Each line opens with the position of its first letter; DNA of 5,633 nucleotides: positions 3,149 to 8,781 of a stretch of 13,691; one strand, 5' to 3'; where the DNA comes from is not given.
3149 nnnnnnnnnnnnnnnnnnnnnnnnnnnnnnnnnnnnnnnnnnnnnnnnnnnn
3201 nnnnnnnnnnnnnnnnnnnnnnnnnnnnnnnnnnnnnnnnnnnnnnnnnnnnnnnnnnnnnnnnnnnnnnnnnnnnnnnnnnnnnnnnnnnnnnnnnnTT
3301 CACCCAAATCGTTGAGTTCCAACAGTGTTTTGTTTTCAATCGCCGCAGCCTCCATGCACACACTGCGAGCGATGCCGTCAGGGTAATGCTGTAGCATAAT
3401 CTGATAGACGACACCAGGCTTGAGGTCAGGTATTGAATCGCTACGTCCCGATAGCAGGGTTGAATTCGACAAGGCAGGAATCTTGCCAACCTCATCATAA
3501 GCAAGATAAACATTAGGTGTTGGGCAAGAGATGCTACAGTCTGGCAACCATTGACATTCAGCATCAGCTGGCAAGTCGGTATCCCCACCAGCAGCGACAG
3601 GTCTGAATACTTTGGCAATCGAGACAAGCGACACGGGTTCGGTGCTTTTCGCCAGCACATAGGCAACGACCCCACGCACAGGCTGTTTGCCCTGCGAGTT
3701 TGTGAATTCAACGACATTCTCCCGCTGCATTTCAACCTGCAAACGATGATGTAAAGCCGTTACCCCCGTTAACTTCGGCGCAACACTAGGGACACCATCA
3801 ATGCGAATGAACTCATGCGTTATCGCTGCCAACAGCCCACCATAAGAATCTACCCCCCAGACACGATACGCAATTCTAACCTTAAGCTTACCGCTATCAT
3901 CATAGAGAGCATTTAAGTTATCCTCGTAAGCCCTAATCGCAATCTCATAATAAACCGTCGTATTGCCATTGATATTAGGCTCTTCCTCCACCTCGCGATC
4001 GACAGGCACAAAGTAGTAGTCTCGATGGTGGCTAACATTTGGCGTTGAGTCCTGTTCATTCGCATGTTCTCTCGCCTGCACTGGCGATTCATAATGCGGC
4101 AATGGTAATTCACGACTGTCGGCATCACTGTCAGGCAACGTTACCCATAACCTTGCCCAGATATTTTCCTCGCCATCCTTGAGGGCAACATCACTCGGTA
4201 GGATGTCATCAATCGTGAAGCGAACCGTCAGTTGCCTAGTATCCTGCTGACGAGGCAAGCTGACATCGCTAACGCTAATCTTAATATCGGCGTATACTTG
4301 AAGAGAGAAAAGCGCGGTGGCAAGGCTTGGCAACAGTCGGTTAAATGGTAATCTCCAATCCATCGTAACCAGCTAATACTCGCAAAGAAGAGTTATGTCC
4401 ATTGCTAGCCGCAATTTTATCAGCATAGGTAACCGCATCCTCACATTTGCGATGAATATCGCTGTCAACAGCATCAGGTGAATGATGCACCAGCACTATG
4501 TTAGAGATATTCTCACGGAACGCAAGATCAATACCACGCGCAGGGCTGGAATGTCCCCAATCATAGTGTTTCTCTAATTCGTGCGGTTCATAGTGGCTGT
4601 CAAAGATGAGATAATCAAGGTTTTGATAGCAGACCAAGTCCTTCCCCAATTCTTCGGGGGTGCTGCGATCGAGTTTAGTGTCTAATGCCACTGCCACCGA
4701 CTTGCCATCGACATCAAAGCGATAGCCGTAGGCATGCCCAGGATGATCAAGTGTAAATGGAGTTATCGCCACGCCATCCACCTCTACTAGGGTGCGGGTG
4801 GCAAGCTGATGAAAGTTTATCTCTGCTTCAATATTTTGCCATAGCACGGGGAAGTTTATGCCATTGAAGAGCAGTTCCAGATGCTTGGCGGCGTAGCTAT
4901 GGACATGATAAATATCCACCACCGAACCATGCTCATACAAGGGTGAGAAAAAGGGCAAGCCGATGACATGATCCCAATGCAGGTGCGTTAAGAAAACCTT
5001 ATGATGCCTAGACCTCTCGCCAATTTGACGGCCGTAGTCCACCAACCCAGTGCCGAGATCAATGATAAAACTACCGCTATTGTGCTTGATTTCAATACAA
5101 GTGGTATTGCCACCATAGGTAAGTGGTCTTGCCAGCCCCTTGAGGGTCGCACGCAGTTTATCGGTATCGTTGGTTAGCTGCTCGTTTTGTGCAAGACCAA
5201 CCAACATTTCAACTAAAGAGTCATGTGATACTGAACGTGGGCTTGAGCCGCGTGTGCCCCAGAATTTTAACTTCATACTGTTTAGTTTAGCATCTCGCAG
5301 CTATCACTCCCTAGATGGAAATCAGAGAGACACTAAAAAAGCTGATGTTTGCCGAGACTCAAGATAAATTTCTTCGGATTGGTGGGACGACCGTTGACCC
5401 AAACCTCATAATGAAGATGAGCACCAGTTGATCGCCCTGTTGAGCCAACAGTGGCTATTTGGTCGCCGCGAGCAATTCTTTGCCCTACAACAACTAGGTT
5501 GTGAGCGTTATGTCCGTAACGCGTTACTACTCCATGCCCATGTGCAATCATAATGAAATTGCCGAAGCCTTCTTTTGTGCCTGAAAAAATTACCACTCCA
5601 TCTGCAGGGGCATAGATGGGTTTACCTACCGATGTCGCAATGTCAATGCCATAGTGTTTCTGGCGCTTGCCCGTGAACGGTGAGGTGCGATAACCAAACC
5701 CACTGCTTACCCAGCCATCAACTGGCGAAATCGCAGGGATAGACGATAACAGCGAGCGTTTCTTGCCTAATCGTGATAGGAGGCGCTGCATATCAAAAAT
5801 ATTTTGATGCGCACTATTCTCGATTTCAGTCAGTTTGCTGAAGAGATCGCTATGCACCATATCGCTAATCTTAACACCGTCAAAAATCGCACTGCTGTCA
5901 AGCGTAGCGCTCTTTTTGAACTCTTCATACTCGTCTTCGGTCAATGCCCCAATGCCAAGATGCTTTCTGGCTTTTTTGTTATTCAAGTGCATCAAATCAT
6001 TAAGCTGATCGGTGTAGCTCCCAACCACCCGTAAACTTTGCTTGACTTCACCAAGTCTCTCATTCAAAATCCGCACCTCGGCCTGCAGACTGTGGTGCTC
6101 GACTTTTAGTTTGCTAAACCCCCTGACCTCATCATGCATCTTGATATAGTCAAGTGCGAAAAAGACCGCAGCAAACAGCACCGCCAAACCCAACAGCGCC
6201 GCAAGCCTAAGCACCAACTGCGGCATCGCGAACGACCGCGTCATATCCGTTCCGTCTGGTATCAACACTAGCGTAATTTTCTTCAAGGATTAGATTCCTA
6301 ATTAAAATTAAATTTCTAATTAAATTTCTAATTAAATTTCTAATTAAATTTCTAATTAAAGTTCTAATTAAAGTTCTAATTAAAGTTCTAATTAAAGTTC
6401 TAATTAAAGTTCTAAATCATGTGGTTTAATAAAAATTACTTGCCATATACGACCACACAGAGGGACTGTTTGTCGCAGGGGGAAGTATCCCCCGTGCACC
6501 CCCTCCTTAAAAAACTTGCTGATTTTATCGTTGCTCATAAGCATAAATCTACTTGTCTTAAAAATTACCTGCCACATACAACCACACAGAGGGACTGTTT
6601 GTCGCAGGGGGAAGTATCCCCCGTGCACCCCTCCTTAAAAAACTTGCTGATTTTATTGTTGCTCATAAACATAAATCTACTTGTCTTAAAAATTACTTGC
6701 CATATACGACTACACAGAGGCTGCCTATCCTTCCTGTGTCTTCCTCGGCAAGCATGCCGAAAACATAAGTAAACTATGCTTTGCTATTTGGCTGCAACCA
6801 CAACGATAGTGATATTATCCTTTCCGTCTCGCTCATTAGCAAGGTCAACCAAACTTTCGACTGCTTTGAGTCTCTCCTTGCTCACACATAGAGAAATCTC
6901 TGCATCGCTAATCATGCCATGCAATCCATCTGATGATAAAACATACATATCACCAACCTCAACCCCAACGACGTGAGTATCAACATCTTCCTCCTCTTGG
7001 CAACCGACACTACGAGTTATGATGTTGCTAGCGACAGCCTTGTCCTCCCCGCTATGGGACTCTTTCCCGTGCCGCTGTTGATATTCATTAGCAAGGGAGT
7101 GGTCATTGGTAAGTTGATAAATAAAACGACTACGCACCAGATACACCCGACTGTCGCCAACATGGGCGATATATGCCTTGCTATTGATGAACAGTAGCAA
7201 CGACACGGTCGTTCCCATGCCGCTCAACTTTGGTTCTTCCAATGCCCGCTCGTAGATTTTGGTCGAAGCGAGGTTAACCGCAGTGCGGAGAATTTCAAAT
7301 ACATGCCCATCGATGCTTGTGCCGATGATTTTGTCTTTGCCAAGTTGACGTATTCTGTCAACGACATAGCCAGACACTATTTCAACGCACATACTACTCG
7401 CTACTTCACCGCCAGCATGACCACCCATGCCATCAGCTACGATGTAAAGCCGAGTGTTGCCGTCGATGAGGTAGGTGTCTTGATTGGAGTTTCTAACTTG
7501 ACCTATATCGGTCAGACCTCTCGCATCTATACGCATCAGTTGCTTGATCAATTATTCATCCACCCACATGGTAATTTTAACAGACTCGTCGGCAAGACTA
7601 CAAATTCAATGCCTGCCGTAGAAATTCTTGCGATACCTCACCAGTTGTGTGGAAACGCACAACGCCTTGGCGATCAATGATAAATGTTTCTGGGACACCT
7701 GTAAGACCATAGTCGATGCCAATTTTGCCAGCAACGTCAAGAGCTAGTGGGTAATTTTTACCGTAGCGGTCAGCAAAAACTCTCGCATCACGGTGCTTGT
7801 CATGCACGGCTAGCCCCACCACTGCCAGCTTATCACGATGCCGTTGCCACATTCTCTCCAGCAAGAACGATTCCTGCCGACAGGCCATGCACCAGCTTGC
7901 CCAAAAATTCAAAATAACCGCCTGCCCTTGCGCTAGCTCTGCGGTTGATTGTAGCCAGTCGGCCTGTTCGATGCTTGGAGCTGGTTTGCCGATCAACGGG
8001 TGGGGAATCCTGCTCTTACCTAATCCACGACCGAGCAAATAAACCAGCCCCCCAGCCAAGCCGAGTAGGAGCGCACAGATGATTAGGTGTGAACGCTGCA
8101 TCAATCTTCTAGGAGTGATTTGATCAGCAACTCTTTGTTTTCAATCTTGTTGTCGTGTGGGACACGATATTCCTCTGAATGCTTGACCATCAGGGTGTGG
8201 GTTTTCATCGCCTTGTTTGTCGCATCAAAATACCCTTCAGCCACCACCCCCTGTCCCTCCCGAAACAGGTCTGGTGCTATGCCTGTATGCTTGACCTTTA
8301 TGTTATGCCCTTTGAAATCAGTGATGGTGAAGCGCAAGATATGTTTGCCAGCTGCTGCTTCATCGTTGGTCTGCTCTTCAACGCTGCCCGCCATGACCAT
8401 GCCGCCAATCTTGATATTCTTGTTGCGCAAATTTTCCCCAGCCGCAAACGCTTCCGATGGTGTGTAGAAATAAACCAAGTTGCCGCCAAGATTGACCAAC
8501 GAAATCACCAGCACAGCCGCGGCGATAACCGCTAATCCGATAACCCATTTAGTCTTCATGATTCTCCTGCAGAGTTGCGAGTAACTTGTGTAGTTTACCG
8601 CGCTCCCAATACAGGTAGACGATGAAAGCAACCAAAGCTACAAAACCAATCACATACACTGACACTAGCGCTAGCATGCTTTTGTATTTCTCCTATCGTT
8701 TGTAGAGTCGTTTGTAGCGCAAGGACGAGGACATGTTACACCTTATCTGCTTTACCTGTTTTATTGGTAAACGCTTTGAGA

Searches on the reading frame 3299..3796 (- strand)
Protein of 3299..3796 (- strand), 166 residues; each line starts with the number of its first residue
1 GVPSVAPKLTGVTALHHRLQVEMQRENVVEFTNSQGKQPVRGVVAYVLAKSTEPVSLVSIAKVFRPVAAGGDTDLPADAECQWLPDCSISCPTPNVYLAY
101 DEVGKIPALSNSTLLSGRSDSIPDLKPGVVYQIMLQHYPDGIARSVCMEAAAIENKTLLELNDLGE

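Call 74: find_related_loci(query=A6, collection=metagenome_contigs, flank=3500)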
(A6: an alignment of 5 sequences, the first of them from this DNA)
Query A6 (166 aa) in metagenome_contigs; peptide patterns used: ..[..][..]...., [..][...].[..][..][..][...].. (x = any residue, [..] = any of these).
220 stretches matched a pattern, but none encodes a relative of the query by tblastn (E <= 1e-3).

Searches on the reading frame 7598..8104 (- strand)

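Call 7: search_protein_families(library=pfam, proteins=[window:7598-8104:-], max_evalue=0.001)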
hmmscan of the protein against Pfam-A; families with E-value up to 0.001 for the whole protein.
window:7598-8104:- (168 aa): 5 families
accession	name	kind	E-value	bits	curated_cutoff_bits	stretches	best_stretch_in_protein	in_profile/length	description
PF00578.27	AhpC-TSA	-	1.1e-18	67.9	26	1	38-151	1-123/124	AhpC/TSA family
PF08534.16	Redoxin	-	7.7e-14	52.2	26.6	1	39-159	3-138/148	Redoxin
PF13905.12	Thioredoxin_8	-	6.2e-08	33.3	27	1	61-147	2-92/94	Thioredoxin-like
PF00085.26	Thioredoxin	-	1.5e-06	28.6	23.5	1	56-106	13-64/103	Thioredoxin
PF13098.12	Thioredoxin_2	-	0.00011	22.9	27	1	59-166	4-104/104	Thioredoxin-like domain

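Call 8: search_protein_families(library=ncbifam, proteins=[window:7598-8104:-], max_evalue=0.001)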
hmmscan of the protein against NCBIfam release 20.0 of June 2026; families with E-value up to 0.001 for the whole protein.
window:7598-8104:- (168 aa): 10 families
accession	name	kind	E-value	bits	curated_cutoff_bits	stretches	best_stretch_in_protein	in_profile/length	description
TIGR00385.1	dsbE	subfamily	2e-29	102.4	123.15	1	8-166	3-167/173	DsbE family thiol:disulfide interchange protein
NF002854.0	PRK03147.1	subfamily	2.7e-22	79.5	170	1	5-167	6-170/176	thiol-disulfide oxidoreductase ResA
NF011941.0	PRK15412.1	equivalog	5.1e-22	78.3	359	1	5-160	4-166/185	thiol:disulfide interchange protein DsbE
NF041202.1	StoA_CxxC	exception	6.2e-13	48.9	210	1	58-163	50-158/163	endospore biogenesis thiol-disulfide oxidoreductase StoA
NF041054.1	WAxxUGC_long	equivalog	1.8e-10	40.6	300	1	38-150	80-196/354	ResA-like WAxxUGC motif-containing protein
TIGR01068.1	thioredoxin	equivalog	2.4e-09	37.3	96.8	1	56-107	9-61/101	thioredoxin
NF047696.1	ThlDiSintTplARhiz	equivalog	4.7e-08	33.1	230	1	58-106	95-144/219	thiol:disulfide interchange protein TlpA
NF010625.0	PRK14018.1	equivalog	1.3e-06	27.2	522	1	43-161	39-164/521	bifunctional peptide-methionine (S)-S-oxide reductase MsrA/peptide-methionine (R)-S-oxide reductase MsrB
NF006898.0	PRK09381.1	equivalog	5.1e-06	26.8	138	1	56-105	17-66/109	thioredoxin TrxA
NF008229.0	PRK10996.1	equivalog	0.00019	21.2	125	1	57-102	49-94/141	thioredoxin TrxC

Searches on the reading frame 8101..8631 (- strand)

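Call 7: search_protein_families(library=pfam, proteins=[window:8101-8631:-], max_evalue=0.001)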
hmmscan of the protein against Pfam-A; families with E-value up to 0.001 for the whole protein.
window:8101-8631:- (176 aa): 1 family
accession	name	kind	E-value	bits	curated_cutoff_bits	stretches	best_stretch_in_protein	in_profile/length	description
PF03100.22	CcmE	-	1.7e-26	92.9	24.6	1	53-156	2-97/99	CcmE domain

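Call 8: search_protein_families(library=ncbifam, proteins=[window:8101-8631:-], max_evalue=0.001)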
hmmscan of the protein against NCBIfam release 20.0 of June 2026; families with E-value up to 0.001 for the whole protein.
window:8101-8631:- (176 aa): 8 families
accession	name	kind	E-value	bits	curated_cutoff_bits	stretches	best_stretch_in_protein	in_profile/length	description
NF009727.0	PRK13254.1-1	equivalog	4.2e-33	114.1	126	1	23-163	5-135/144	cytochrome c maturation protein CcmE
NF009729.0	PRK13254.1-3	equivalog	2.6e-27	95.4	171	1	23-160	5-133/155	cytochrome c maturation protein CcmE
NF009731.0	PRK13254.1-5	equivalog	1.2e-25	89.9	152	1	31-159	13-129/155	cytochrome c maturation protein CcmE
NF009638.0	PRK13165.1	equivalog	7.7e-24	84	186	1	28-159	8-138/161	cytochrome c maturation protein CcmE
NF009635.0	PRK13150.1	equivalog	8.6e-20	71.1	264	1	26-162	6-141/159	cytochrome c maturation protein CcmE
NF009637.0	PRK13159.1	equivalog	7.5e-18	65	247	1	29-159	9-130/156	cytochrome c maturation protein CcmE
NF009730.0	PRK13254.1-4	equivalog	1.1e-17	64.5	310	1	22-160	24-151/165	cytochrome c maturation protein CcmE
NF009728.0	PRK13254.1-2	equivalog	6.5e-17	61.8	221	1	25-158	9-129/153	cytochrome c maturation protein CcmE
